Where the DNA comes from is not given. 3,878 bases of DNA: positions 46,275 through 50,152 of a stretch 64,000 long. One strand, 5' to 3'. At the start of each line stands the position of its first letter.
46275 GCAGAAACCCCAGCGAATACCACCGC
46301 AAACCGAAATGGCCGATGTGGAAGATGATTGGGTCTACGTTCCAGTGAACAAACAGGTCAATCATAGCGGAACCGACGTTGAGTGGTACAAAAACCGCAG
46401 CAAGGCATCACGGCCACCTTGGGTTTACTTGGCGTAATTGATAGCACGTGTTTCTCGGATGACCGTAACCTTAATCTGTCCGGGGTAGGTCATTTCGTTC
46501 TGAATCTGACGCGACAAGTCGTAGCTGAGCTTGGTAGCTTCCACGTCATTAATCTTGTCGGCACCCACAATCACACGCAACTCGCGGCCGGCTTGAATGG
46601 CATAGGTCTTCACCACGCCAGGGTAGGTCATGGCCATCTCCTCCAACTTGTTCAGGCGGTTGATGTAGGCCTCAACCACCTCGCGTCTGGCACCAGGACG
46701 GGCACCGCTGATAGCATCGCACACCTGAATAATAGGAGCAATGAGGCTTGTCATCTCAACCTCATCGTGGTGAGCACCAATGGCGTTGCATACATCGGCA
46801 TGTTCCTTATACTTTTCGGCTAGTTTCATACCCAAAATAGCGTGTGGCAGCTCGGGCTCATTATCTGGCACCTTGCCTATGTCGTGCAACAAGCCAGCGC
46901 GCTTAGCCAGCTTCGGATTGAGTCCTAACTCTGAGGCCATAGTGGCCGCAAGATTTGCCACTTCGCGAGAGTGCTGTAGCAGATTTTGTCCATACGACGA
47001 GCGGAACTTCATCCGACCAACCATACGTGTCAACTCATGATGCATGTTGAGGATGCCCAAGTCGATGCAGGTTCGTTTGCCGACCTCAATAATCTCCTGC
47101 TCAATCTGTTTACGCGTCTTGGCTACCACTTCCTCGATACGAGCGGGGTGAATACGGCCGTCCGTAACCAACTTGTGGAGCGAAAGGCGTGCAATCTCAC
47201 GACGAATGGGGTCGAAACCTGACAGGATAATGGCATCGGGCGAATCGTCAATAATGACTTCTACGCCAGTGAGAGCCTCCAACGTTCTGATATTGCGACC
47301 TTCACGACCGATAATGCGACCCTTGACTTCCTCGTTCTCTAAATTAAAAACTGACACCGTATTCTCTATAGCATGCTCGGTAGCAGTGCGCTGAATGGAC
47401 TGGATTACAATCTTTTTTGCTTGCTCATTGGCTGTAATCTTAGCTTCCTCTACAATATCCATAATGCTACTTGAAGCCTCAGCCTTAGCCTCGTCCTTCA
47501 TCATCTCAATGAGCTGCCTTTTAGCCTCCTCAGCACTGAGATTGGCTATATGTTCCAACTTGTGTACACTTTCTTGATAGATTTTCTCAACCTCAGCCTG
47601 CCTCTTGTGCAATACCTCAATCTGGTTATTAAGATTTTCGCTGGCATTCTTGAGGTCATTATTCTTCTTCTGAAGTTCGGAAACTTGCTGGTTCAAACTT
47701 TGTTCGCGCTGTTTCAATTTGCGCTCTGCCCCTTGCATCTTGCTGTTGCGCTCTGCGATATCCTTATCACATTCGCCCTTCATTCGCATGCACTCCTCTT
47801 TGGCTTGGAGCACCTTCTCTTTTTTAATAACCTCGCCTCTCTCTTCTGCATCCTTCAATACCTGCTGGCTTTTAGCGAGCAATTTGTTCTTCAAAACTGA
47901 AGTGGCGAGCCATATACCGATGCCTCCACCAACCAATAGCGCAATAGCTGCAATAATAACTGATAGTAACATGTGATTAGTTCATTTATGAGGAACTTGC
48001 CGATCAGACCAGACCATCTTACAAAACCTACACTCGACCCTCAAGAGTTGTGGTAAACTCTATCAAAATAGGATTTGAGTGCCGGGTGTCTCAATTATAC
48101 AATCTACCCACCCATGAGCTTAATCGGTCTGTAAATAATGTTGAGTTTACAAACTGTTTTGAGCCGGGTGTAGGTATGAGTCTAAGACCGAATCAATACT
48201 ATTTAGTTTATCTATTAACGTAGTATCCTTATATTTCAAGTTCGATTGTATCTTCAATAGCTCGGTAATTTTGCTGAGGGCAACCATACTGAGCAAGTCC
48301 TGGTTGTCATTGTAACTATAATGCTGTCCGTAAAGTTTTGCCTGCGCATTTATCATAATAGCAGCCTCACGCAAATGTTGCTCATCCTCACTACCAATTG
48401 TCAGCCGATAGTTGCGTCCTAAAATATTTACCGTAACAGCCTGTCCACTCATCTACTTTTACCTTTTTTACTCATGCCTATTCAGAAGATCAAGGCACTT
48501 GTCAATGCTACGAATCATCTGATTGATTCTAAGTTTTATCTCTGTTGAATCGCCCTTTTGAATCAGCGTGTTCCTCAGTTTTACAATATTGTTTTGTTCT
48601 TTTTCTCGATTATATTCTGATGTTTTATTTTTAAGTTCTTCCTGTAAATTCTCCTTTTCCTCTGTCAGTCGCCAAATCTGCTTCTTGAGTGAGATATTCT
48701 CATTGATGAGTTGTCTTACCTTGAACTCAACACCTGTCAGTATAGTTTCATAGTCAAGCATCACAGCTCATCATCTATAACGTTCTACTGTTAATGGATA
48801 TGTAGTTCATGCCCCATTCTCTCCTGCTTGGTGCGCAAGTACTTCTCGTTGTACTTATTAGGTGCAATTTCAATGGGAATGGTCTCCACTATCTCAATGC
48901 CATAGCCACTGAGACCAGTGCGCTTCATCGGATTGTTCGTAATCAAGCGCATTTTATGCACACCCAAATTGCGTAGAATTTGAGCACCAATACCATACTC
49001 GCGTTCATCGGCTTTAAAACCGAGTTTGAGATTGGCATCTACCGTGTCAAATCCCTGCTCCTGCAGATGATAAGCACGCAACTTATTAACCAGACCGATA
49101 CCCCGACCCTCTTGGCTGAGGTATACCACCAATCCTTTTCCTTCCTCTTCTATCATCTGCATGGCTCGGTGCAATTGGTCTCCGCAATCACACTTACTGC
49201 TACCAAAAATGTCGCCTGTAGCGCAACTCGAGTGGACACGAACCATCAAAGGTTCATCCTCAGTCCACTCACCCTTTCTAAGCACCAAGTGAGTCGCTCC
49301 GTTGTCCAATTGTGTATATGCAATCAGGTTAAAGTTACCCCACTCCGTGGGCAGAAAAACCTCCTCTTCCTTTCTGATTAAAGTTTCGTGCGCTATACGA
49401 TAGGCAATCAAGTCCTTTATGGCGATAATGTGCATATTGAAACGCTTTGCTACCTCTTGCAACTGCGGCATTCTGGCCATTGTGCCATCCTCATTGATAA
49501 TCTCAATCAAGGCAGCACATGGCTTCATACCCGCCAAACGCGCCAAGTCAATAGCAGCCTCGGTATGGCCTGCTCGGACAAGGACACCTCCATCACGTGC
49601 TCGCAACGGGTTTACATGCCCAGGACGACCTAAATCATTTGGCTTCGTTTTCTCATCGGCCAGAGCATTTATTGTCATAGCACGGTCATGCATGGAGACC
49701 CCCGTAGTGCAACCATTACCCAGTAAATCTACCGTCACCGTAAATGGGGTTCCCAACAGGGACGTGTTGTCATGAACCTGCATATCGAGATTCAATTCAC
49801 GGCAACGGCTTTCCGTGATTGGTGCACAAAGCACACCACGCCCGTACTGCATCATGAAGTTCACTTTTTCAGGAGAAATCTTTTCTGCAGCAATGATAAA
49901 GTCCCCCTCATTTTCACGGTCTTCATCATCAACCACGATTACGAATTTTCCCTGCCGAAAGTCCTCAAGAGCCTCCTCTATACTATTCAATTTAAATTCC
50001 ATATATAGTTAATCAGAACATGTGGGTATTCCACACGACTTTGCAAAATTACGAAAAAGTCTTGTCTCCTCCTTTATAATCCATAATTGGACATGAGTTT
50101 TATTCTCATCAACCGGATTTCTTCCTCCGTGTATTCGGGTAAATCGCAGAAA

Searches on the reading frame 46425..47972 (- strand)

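Call 95: search_protein_families(library=pfam, proteins=[window:46425-47972:-])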
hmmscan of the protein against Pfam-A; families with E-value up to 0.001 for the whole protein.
window:46425-47972:- (515 aa): 4 families
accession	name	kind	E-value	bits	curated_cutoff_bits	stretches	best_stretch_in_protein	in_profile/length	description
PF12072.13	RNase_Y_N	-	6.8e-40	137.1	32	1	4-200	2-201/201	RNase Y N-terminal region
PF01966.28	HD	-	1.5e-20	74.1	22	1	332-422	2-114/116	HD domain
PF00013.35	KH_1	-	5.3e-07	29.7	21.5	1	216-262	10-61/66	KH domain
PF08668.18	HDOD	-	3.1e-06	27.2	22.9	1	326-371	90-136/196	HDOD domain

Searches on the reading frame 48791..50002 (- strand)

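Call 95: search_protein_families(library=pfam, proteins=[window:48791-50002:-])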
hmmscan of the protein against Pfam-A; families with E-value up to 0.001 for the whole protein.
window:48791-50002:- (403 aa): 2 families
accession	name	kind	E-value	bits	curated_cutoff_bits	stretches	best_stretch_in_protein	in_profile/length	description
PF00926.24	DHBP_synthase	-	5.8e-83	277.5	26.4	1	9-201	1-191/191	3,4-dihydroxy-2-butanone 4-phosphate synthase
PF00925.25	GTP_cyclohydro2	-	1.7e-72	242.8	23.3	1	213-376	4-165/165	GTP cyclohydrolase II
